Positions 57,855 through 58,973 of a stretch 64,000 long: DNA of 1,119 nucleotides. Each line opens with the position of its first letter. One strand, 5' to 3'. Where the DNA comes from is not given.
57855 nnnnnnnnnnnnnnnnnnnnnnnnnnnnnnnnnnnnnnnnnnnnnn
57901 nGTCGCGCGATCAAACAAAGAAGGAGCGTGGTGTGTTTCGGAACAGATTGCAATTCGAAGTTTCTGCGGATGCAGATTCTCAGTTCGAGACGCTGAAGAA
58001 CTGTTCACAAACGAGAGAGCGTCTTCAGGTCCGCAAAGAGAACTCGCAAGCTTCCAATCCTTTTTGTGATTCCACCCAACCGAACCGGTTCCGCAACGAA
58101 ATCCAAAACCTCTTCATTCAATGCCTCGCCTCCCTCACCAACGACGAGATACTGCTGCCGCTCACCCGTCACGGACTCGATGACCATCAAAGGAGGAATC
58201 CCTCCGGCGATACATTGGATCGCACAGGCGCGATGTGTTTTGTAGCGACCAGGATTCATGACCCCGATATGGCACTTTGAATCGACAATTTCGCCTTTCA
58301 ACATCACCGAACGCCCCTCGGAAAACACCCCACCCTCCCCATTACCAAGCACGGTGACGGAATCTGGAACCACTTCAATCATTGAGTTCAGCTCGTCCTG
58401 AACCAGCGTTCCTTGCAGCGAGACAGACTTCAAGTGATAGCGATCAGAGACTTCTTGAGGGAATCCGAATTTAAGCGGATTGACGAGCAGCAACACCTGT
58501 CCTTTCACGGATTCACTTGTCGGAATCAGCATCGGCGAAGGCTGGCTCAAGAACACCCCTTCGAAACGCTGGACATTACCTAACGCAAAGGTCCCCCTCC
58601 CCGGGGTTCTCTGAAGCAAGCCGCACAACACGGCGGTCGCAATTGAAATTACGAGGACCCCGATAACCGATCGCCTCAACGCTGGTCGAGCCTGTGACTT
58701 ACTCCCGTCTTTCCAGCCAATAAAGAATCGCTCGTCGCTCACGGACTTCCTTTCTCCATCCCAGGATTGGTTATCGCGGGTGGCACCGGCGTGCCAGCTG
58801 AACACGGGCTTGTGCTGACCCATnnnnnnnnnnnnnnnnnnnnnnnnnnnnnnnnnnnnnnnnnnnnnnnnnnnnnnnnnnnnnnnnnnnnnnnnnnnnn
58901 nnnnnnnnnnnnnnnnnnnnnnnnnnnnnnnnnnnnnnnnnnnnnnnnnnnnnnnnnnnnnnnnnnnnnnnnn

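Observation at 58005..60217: Four-gene uncharacterised membrane redox module: MsrQ-like heme b/Rieske fusion, Cys/His periplasmic protein and two micro membrane proteins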

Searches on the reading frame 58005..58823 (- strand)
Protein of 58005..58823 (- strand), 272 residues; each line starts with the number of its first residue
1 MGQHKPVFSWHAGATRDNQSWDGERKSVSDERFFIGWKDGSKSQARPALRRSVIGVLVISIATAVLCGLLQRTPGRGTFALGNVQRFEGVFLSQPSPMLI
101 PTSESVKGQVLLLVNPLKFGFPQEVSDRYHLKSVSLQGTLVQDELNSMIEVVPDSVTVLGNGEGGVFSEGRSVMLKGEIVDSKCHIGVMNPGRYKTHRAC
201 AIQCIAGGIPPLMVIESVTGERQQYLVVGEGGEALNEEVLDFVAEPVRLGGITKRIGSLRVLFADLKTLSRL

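Call 3: search_protein_families(library=pfam, proteins=[window:58005-58823:-], max_evalue=0.01)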
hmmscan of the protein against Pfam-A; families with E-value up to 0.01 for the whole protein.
window:58005-58823:- (272 aa): 0 families

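Call 4: search_protein_families(library=ncbifam, proteins=[window:58005-58823:-], max_evalue=0.01)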
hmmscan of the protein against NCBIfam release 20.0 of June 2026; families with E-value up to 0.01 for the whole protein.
window:58005-58823:- (272 aa): 0 families

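Call 10: find_homologous_proteins(query=window:58005-58742:-)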
Query window:58005-58742:- (245 aa): 2671 proteins with E <= 0.001 among 3595 candidates; the best 120 are listed.
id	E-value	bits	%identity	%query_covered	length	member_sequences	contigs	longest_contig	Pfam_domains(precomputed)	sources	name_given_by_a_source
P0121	1.6e-155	533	100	100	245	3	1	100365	-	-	-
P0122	2.4e-92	327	62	100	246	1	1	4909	-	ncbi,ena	-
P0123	1.1e-70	256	51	100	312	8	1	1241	-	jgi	jgi:hypothetical protein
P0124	2.6e-68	248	50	100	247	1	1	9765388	-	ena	-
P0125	1.8e-67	245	48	100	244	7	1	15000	-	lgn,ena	-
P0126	3.0e-67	244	49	100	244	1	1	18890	-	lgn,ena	-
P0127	3.0e-67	244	49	100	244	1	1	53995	-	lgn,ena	-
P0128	3.1e-67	244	46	98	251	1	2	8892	-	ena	-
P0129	5.5e-67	244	48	100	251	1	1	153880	-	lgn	-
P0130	6.5e-67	243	49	100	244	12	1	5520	-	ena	-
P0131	9.8e-67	243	48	100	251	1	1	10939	-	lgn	-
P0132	1.2e-66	242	47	100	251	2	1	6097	-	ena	-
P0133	4.1e-66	241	49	99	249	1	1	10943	-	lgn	-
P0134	4.1e-66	241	48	100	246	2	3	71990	-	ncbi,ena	-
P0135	1.1e-65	239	49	99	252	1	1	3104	-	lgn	-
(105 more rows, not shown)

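Call 12: find_related_loci(query=A1, collection=genome_contigs, flank=6000)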
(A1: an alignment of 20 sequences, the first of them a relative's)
Query A1 (245 aa) in genome_contigs; peptide patterns used: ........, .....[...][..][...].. (x = any residue, [..] = any of these).
599 stretches matched a pattern (row limit reached: there are more); 589 encode a relative of the query (tblastn E <= 1e-3); the best 80 are kept; 80 distinct loci.
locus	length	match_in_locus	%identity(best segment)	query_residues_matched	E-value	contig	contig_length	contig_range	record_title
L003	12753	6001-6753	47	1-245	4e-73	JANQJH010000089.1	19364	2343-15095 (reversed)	MAG: Verrucomicrobiales bacterium isolate PL25a_bin.108 k99_1810501, whole genome shotgun sequence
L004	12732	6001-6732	48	1-245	5e-73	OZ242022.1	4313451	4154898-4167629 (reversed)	MAG: Limisphaerales bacterium isolate ef39fcb1-bf04-4775-9bfc-b1aaebe32656 genome assembly, chromosome: 1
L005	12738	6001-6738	48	1-245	6e-73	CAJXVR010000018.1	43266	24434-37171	MAG TPA_asm: uncultured Verrucomicrobia bacterium isolate SRR3933246_bin.8_MetaBAT_v2.12.1_MAG genome assembly, contig:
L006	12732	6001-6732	48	1-245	6e-73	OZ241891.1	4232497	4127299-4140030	MAG: Limisphaerales bacterium isolate 13428dcb-cd66-474c-a4e8-c35200876364 genome assembly, chromosome: 1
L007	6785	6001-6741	48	3-245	2e-72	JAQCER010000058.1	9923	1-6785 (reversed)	MAG: Verrucomicrobia bacterium isolate casp40-mb.124 NODE_15998_length_9923_cov_0.046722, whole genome shotgun sequence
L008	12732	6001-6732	46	1-245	4e-68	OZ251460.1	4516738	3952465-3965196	MAG: Limisphaerales bacterium isolate 2f8dc77b-15da-45c1-ae04-c50d9079170f genome assembly, chromosome: 1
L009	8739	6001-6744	44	1-245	3e-66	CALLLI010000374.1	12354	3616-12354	MAG: uncultured Verrucomicrobiales bacterium isolate S3_Bin_Bin_173_1 genome assembly, contig: c_000001242871, whole gen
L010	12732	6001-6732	45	1-245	5e-65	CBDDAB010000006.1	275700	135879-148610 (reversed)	MAG: Verrucomicrobiales bacterium isolate 1b63dff0-0cb6-4c50-a596-4a9ec44ed05b genome assembly, contig: contig_6, whole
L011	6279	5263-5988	44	6-245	5e-64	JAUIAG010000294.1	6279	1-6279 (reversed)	MAG: Verrucomicrobiia bacterium isolate 5_bin.34 NODE_8251_length_6279_cov_1.451560, whole genome shotgun sequence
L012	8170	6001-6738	43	2-245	5e-63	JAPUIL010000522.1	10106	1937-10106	MAG: Verrucomicrobia bacterium isolate KW1-S08_24 KW1-S08_24_cg522, whole genome shotgun sequence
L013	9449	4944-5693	44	1-245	1e-60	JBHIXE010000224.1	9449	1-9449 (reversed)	MAG: Verrucomicrobiales bacterium isolate MAG42 WDNA05_bin.25.permissive_224, whole genome shotgun sequence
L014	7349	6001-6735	42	4-245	6e-59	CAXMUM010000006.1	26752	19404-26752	MAG: uncultured Opitutaceae bacterium isolate 10C-St8-MC-01_bin.27.strict genome assembly, contig: NODE_6_length_26752_c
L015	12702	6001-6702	41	4-238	3e-57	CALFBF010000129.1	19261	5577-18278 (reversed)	MAG: uncultured Roseibacillus sp. isolate H1_Bin_Bin_3_1_1 genome assembly, contig: c_000000510048, whole genome shotgun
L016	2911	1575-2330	41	3-245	7e-57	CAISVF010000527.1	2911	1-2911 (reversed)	MAG: uncultured Verrucomicrobia subdivision 3 bacterium isolate Ki2-D4_bin-0699 genome assembly, contig: bin-0699:527/62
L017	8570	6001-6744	40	1-245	6e-55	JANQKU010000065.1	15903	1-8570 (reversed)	MAG: Opitutaceae bacterium isolate PL25a_bin.27 k99_4150643, whole genome shotgun sequence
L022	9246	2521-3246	43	4-238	6e-54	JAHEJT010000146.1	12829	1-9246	MAG: Verrucomicrobiales bacterium isolate Ww561 NODE_13954_length_12829_cov_3.902188, whole genome shotgun sequence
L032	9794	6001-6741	43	1-237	2e-50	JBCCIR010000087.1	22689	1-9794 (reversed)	MAG: Verrucomicrobiota bacterium isolate P01_B01_bin.95 k141_2301694_length_22689_cov_13.0000, whole genome shotgun sequ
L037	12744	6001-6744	40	6-245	3e-49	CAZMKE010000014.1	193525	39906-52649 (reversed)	MAG TPA_asm: uncultured Verrucomicrobiota bacterium isolate SRP262948_co1_106 genome assembly, contig: NODE_62_length_19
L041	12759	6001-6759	39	1-245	2e-47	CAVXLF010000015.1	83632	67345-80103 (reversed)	MAG: uncultured Verrucomicrobiae bacterium isolate MFD04780.bin.2.37 genome assembly, contig: contig_27327, whole genome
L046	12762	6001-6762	39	3-244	1e-46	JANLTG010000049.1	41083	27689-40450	MAG: bacterium isolate OTE_25_metabat_226 OTE_25_k141_2399316, whole genome shotgun sequence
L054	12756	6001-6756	38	3-245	2e-44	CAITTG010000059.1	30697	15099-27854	MAG: uncultured Verrucomicrobia subdivision 3 bacterium isolate B4-5_bin-581 genome assembly, contig: bin-581:059/135, w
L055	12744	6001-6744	37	3-244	3e-44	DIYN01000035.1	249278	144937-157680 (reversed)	MAG TPA_asm: Verrucomicrobia bacterium UBA6053 UBA6053_contig_5, whole genome shotgun sequence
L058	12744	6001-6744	35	6-245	2e-43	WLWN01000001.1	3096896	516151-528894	MAG: Kiritimatiellae bacterium isolate MH-Pat-all_autometa_1-1 scf7180000017253.3096896, whole genome shotgun sequence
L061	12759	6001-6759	37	1-245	1e-43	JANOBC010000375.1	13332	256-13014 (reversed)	MAG: Limisphaerales bacterium isolate VAR_18_metabat_238 VAR_18_k141_2774353, whole genome shotgun sequence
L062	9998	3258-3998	41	1-245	1e-43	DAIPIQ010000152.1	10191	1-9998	MAG TPA_asm: Opitutaceae bacterium isolate CTOTU7309 NODE_9224_length_10191_cov_4.170876, whole genome shotgun sequence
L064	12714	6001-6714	38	3-237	4e-43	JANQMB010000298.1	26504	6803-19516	MAG: Verrucomicrobiales bacterium isolate PL25a_bin.81 k99_1210184, whole genome shotgun sequence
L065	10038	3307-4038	39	2-245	8e-43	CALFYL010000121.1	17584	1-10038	MAG TPA_asm: uncultured Planctomycetia bacterium isolate SRR6227243_bin.141_CONCOCT_v1.1_MAG genome assembly, contig: ER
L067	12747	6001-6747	37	3-245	5e-43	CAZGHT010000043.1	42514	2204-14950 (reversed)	MAG TPA_asm: uncultured Rhodothermaceae bacterium isolate SRP128890_co1_174 genome assembly, contig: NODE_1555_length_42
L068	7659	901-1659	36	1-245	1e-42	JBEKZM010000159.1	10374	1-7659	MAG: Verrucomicrobiota bacterium isolate SPRUCE 6 SPRUCE_6_159, whole genome shotgun sequence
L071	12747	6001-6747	38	4-244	3e-42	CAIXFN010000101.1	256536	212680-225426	MAG: uncultured Pedosphaera sp. isolate Umea2p3_bin-0208 genome assembly, contig: bin-0208:101/118, whole genome shotgun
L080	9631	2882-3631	37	1-245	1e-41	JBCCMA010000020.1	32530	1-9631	MAG: Pseudomonadota bacterium isolate P01_C01_bin.4 k141_1873470_length_32530_cov_11.0000, whole genome shotgun sequence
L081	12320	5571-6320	35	2-245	2e-41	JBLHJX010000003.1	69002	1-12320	MAG: Candidatus Latescibacterota bacterium isolate 3300054698_44 Ga0535670_0000310, whole genome shotgun sequence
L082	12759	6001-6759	38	2-245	3e-41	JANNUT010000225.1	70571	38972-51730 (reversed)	MAG: Acidobacteriota bacterium isolate SOY_30_concoct_69_sub SOY_30_k141_1937053, whole genome shotgun sequence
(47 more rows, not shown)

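Call 25: search_protein_families(library=pfam, proteins=[L041:4393-4884:+, L061:4460-4951:+, L080:1354-1836:+, L041:4115-4396:+, L067:3848-4105:+, L012:2508-4496:+], max_evalue=0.1)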
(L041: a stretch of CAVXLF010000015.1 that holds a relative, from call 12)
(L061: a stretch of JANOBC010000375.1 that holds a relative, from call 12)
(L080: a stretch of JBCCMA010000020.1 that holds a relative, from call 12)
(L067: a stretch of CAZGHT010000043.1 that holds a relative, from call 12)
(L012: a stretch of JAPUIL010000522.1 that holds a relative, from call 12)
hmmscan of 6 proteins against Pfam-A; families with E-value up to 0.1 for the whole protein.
L041:4393-4884:+ (163 aa): 0 families

L061:4460-4951:+ (163 aa): 1 family
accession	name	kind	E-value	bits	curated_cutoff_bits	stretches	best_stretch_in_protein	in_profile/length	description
PF20100.4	DUF6490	-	0.0034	17.9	23.7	1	4-47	72-115/127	Family of unknown function (DUF6490)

L080:1354-1836:+ (160 aa): 0 families

L041:4115-4396:+ (93 aa): 0 families

L067:3848-4105:+ (85 aa): 1 family
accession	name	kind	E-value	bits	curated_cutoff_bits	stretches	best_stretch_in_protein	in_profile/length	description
PF19582.4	AdeT1_2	-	0.026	13.8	27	1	11-55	252-297/394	Solute-binding protein AdeT 1/2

L012:2508-4496:+ (662 aa): 7 families
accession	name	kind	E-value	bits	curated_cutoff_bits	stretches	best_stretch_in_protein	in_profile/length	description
PF02776.23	TPP_enzyme_N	-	1.1e-32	112.8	26.8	1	123-237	4-116/119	Thiamine pyrophosphate enzyme, N-terminal TPP binding domain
PF00205.28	TPP_enzyme_M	-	1.8e-32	112.3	30.4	1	313-439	2-136/137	Thiamine pyrophosphate enzyme, central domain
PF02775.26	TPP_enzyme_C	-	7.8e-29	100.9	21.9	1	502-655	1-151/151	Thiamine pyrophosphate enzyme, C-terminal TPP binding domain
PF00355.32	Rieske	-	2.3e-14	53.5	20.3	1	10-87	2-74/88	Rieske [2Fe-2S] domain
PF13806.12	Rieske_2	-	3.7e-06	27.3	27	1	10-110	2-103/104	Rieske-like [2Fe-2S] domain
PF22543.2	Rieske_4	-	0.00014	22.5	28.4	1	25-87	15-76/119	Soluble Rieske-type ferredoxin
PF13439.12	Glyco_transf_4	-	0.0093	16.4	28.5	1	268-395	14-142/170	Glycosyltransferase Family 4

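Call 28: search_protein_families(library=pfam, proteins=[L054:10259-11920:+, L061:642-1493:-, L062:4003-4605:+, L071:3283-3999:-, L068:4755-5552:+, L054:11924-12756:+, L008:2139-3668:+, L037:1766-3451:+, L064:1-1329:+, L071:7506-8090:+], max_evalue=0.001)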
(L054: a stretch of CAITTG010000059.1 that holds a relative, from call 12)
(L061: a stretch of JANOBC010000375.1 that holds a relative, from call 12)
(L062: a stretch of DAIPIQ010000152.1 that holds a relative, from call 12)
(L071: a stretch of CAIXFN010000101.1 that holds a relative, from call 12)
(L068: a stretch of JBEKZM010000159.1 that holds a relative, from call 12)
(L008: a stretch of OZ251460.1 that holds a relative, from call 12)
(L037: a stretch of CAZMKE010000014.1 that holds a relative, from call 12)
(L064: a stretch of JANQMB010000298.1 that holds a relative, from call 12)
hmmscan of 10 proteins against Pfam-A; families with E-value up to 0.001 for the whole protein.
L054:10259-11920:+ (553 aa): 1 family
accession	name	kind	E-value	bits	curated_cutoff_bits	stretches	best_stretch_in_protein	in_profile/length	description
PF09335.16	VTT_dom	-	1.6e-16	61.3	33.9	1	43-155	5-120/123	VTT domain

L061:642-1493:- (283 aa): 1 family
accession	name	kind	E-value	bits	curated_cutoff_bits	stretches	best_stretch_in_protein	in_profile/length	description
PF13444.12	Acetyltransf_5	-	1.5e-29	103.1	22.4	1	56-158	1-102/102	Acetyltransferase (GNAT) domain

L062:4003-4605:+ (200 aa): 2 families
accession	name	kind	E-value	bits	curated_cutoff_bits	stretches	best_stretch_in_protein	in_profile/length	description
PF12867.12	DinB_2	-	4.6e-07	30.8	24.8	1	42-165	11-128/128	DinB superfamily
PF05163.17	DinB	-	0.00032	21.1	23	1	38-175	17-148/165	DinB family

L071:3283-3999:- (238 aa): 3 families
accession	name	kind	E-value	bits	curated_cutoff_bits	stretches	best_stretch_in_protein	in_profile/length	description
PF04542.20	Sigma70_r2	-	2.1e-14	53.5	24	1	56-122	2-70/71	Sigma-70 region 2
PF08281.18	Sigma70_r4_2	-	5.5e-14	52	25.7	1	175-225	4-54/54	Sigma-70, region 4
PF04545.22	Sigma70_r4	-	0.00026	20.9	24.1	1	180-226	3-49/50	Sigma-70, region 4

L068:4755-5552:+ (265 aa): 1 family
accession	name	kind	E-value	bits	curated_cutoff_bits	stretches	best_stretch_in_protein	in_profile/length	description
PF06764.17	DUF1223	-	1.4e-43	149.7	30.7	1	46-216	1-176/202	Protein of unknown function (DUF1223)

L054:11924-12756:+ (277 aa): 1 family
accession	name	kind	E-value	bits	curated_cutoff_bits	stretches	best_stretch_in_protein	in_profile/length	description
PF05742.17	TANGO2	-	1e-09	39.4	22.6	1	1-117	1-124/257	Transport and Golgi organisation 2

L008:2139-3668:+ (509 aa): 5 families
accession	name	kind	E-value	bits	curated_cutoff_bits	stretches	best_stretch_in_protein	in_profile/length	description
PF00158.32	Sigma54_activat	-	3.3e-72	242.1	20.2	1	166-332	1-167/168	Sigma-54 interaction domain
PF00072.30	Response_reg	-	1.4e-33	115.8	30.2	1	4-113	1-110/111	Response regulator receiver domain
PF25601.1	AAA_lid_14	-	3.5e-27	94.5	27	1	338-415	1-78/87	AAA+ ATPase lid domain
PF14532.12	Sigma54_activ_2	-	8.7e-20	71.8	25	1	167-337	1-138/138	Sigma-54 interaction domain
PF02954.25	HTH_8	-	4.7e-12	45.9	22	1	460-500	2-42/42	Bacterial regulatory protein, Fis family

L037:1766-3451:+ (561 aa): 8 families
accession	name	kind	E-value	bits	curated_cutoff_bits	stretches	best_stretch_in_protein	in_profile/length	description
PF05199.19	GMC_oxred_C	-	9.1e-17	62.4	24.6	1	467-524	82-139/139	GMC oxidoreductase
PF00732.25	GMC_oxred_N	-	4.2e-12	46.8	23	1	91-314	24-212/218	GMC oxidoreductase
PF01266.30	DAO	-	1.5e-09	38.3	27.9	1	21-103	1-58/353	FAD dependent oxidoreductase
PF07992.20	Pyr_redox_2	-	3.9e-09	36.8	26.1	1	20-88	1-58/291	Pyridine nucleotide-disulphide oxidoreductase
PF00890.30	FAD_binding_2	-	1.6e-08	34.7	20.4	1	21-53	1-33/414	FAD binding domain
PF13450.12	NAD_binding_8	-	4.6e-05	24.1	21.9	1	24-53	1-30/68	NAD(P)-binding Rossmann-like domain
PF12831.13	FAD_oxidored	-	7.9e-05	22.6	27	0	21-53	1-33/416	FAD dependent oxidoreductase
PF05834.18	Lycopene_cycl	-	0.00089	18.9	23.4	0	21-69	1-52/380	Lycopene cyclase protein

L064:1-1329:+ (442 aa): 4 families
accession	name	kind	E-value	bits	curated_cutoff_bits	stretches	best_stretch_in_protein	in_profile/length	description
PF01645.23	Glu_synthase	-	2.2e-93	313.8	20.4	1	99-410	53-368/369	Conserved region in glutamate synthase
PF01070.24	FMN_dh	-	9e-08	32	24.9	1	262-353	230-309/350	FMN-dependent dehydrogenase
PF00478.31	IMPDH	-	1e-05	25.2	25.6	1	268-345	163-235/345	IMP dehydrogenase / GMP reductase domain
PF03060.21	NMO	-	0.00019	21.4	28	1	265-347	150-223/331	Nitronate monooxygenase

L071:7506-8090:+ (194 aa): 1 family
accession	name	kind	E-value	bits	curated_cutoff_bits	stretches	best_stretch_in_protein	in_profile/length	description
PF04945.19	YHS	-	1e-06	29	30.3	1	87-126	4-43/47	YHS domain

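Call 30: search_protein_families(library=pfam, proteins=[L010:2922-4526:+, L022:6194-7837:+, L032:2775-4313:+, L055:2461-4197:+, L081:333-1958:+, L046:2991-4178:+, L058:3480-4301:+, L065:4017-5153:+, L082:7637-8422:+, L068:2065-2985:+], max_evalue=0.001)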
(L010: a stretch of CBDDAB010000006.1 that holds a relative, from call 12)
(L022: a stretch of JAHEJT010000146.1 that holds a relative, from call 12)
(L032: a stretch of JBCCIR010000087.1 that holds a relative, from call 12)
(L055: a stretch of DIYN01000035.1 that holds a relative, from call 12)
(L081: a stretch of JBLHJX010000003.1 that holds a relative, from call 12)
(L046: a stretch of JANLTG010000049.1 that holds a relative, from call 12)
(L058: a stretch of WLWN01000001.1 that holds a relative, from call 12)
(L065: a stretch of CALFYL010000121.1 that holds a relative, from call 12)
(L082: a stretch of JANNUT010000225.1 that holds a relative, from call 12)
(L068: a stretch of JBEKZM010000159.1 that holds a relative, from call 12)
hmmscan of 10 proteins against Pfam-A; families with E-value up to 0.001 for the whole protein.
L010:2922-4526:+ (534 aa): 5 families
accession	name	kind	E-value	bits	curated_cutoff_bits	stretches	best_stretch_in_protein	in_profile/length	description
PF01645.23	Glu_synthase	-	5.2e-92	309.3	20.4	1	174-504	36-367/369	Conserved region in glutamate synthase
PF00355.32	Rieske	-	2.7e-11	43.7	20.3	1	4-75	3-74/88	Rieske [2Fe-2S] domain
PF01070.24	FMN_dh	-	1.4e-07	31.3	24.9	1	357-448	230-309/350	FMN-dependent dehydrogenase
PF00478.31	IMPDH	-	0.00071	19.1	25.6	0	362-440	162-235/345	IMP dehydrogenase / GMP reductase domain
PF04898.20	Glu_syn_central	-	0.00081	19.3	22.8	0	350-501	133-256/277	Glutamate synthase central domain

L022:6194-7837:+ (547 aa): 5 families
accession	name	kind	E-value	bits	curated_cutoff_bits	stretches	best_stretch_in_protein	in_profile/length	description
PF01645.23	Glu_synthase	-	4.9e-93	312.7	20.4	1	198-515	48-367/369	Conserved region in glutamate synthase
PF00355.32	Rieske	-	1.5e-14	54.1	20.3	1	5-76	4-76/88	Rieske [2Fe-2S] domain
PF01070.24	FMN_dh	-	2.4e-07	30.6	24.9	1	368-459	230-309/350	FMN-dependent dehydrogenase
PF00478.31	IMPDH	-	1.6e-05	24.5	25.6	1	374-451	163-235/345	IMP dehydrogenase / GMP reductase domain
PF03060.21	NMO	-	0.00013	22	28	1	371-458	150-228/331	Nitronate monooxygenase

L032:2775-4313:+ (512 aa): 3 families
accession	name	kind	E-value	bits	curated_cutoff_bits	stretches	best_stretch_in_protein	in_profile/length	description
PF00205.28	TPP_enzyme_M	-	3e-34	118.1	30.4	1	162-290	1-137/137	Thiamine pyrophosphate enzyme, central domain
PF02775.26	TPP_enzyme_C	-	2.8e-32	112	21.9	1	352-505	1-151/151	Thiamine pyrophosphate enzyme, C-terminal TPP binding domain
PF02776.23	TPP_enzyme_N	-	3.1e-18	66.1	26.8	1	20-86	48-115/119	Thiamine pyrophosphate enzyme, N-terminal TPP binding domain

L055:2461-4197:+ (578 aa): 3 families
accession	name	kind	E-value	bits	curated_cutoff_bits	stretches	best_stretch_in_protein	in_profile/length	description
PF01645.23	Glu_synthase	-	5.1e-89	299.4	20.4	1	235-545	54-367/369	Conserved region in glutamate synthase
PF00355.32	Rieske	-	1.1e-11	44.9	20.3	1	44-117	3-77/88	Rieske [2Fe-2S] domain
PF01070.24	FMN_dh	-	1.3e-08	34.8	24.9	1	397-494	230-314/350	FMN-dependent dehydrogenase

L081:333-1958:+ (541 aa): 4 families
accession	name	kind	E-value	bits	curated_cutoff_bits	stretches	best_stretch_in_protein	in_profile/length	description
PF01645.23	Glu_synthase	-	5.6e-91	305.9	20.4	1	201-508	56-367/369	Conserved region in glutamate synthase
PF00355.32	Rieske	-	8.2e-11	42.1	20.3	1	9-81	4-77/88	Rieske [2Fe-2S] domain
PF01070.24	FMN_dh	-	6.9e-07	29.1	24.9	1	362-457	231-314/350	FMN-dependent dehydrogenase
PF04898.20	Glu_syn_central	-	0.00025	21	22.8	1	317-505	99-256/277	Glutamate synthase central domain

L046:2991-4178:+ (395 aa): 3 families
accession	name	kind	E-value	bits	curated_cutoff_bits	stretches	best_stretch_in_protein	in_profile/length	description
PF00355.32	Rieske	-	3.2e-14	53.1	20.3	1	30-103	2-75/88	Rieske [2Fe-2S] domain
PF03358.20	FMN_red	-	8.9e-12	45.3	24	1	172-323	13-144/152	NADPH-dependent FMN reductase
PF22543.2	Rieske_4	-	0.00091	19.9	28.4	0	53-103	23-77/119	Soluble Rieske-type ferredoxin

L058:3480-4301:+ (273 aa): 2 families
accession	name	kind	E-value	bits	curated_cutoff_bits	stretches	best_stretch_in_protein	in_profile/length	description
PF01645.23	Glu_synthase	-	1.8e-72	245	20.4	1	3-249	66-315/369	Conserved region in glutamate synthase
PF01070.24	FMN_dh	-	5.1e-09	36.1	24.9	1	153-245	229-309/350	FMN-dependent dehydrogenase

L065:4017-5153:+ (378 aa): 4 families
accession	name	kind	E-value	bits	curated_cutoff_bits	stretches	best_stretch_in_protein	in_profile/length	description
PF00355.32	Rieske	-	2.4e-13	50.3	20.3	1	20-94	1-75/88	Rieske [2Fe-2S] domain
PF03358.20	FMN_red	-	2.1e-10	40.8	24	1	164-316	14-146/152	NADPH-dependent FMN reductase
PF22543.2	Rieske_4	-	5.8e-06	27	28.4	1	24-94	3-77/119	Soluble Rieske-type ferredoxin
PF02525.22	Flavodoxin_2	-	0.00011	22.4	27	1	160-314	9-174/198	Flavodoxin-like fold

L082:7637-8422:+ (261 aa): 1 family
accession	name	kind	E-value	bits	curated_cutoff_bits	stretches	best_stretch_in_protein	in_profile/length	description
PF01553.26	Acyltransferase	-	2.3e-20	73.2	23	1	69-168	14-119/132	Acyltransferase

L068:2065-2985:+ (306 aa): 6 families
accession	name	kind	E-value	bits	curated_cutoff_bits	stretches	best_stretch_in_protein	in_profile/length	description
PF12697.13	Abhydrolase_6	-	1.1e-19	72.4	26.3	1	79-286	1-216/217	Alpha/beta hydrolase family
PF00561.26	Abhydrolase_1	-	8e-19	68.7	25.8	1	78-185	2-122/245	alpha/beta hydrolase fold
PF12146.15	Hydrolase_4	-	9.5e-12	45.2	27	1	102-193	31-129/239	Serine aminopeptidase, S33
PF02230.22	Abhydrolase_2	-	3.4e-08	34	23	0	136-177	99-140/217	Phospholipase/Carboxylesterase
PF00326.27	Peptidase_S9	-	1.2e-05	25.4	22.6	1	139-277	61-190/213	Prolyl oligopeptidase family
PF20434.5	BD-FAE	-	0.00067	19.7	26.8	0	227-255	187-215/215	BD-FAE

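Call 34: find_homologous_proteins(query=L065:2263-4047:+, region=350-594)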
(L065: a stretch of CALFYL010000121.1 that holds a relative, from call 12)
Query L065:2263-4047:+, residues 350-594 (245 aa): 89 proteins with E <= 0.001 among 8000 candidates.
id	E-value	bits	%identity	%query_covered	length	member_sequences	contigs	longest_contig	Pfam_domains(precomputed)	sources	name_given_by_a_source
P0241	1.8e-143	494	93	100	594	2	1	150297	PF01794.26,PF00355.33,PF13806.13,PF22543.3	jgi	jgi:sulfoxide reductase heme-binding subunit YedZ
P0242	1.1e-138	479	91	99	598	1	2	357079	PF01794.26,PF00355.33,PF13806.13,PF22543.3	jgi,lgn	jgi:nitrite reductase/ring-hydroxylating ferredoxin subunit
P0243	1.8e-121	422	78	100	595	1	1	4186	PF01794.26,PF00355.33,PF13806.13,PF22543.3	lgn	-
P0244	9.6e-119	414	76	100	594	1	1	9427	PF01794.26,PF00355.33,PF13806.13,PF22543.3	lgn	-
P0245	2.6e-107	376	71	100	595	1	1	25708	PF01794.26,PF00355.33,PF13806.13,PF22543.3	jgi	-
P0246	8.5e-107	374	71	100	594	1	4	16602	PF01794.26,PF00355.33,PF13806.13,PF22543.3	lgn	-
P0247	1.3e-106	374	71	100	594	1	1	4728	PF01794.26,PF00355.33,PF13806.13,PF22543.3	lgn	-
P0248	2.3e-106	373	70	100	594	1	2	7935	PF01794.26,PF00355.33,PF13806.13,PF22543.3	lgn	-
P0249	1.1e-104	367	69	100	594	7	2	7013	PF01794.26,PF00355.33,PF13806.13,PF22543.3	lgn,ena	-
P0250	3.1e-104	366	69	100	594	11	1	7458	PF01794.26,PF00355.33,PF13806.13,PF22543.3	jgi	jgi:nitrite reductase/ring-hydroxylating ferredoxin subunit/DMSO/TMAO reductase YedYZ heme-binding m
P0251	4.1e-104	366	70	99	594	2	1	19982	PF01794.26,PF00355.33,PF13806.13,PF22543.3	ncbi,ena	-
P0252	3.2e-103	363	68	99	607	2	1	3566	PF01794.26,PF00355.33,PF13806.13,PF22543.3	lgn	-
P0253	4.8e-102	359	69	99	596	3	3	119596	PF01794.26,PF00355.33,PF13806.13,PF22543.3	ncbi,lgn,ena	-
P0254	1.3e-101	357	68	100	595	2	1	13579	PF01794.26,PF00355.33,PF13806.13,PF22543.3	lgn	-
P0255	1.3e-99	351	65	99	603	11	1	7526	PF01794.26,PF00355.33,PF13806.13,PF22543.3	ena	-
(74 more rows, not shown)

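Call 40: predict_structure(alignment_id=A2)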
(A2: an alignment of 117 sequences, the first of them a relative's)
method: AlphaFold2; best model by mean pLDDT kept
length: 245 residues; sequences in the alignment: 117
mean_pLDDT: 90.7   pTM: 0.82
mean pLDDT of the five models: 90.7, 90.0, 89.8, 89.3, 89.2
residues with pLDDT >= 90: 182; 70-90: 35; 50-70: 27; < 50: 1
segments of 3 or more residues with pLDDT < 50: none
pLDDT, mean of each block of 10 residues (from residue 1): 62 65 94 97 77 92 97 89 95 97 98 95 97 93 97 93 64 95 96 93 98 96 97 98 97
secondary structure, 60 per line:
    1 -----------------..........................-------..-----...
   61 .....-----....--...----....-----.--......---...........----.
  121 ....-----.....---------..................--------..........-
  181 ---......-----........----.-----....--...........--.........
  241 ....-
elements in order: H18-43 E58-65 E71-74 E84-87 H96-101 E105-115 E120-124 E130-134 E144-154 H155-161 H170-179 E184-189 E195-202 E219-229 E232-244
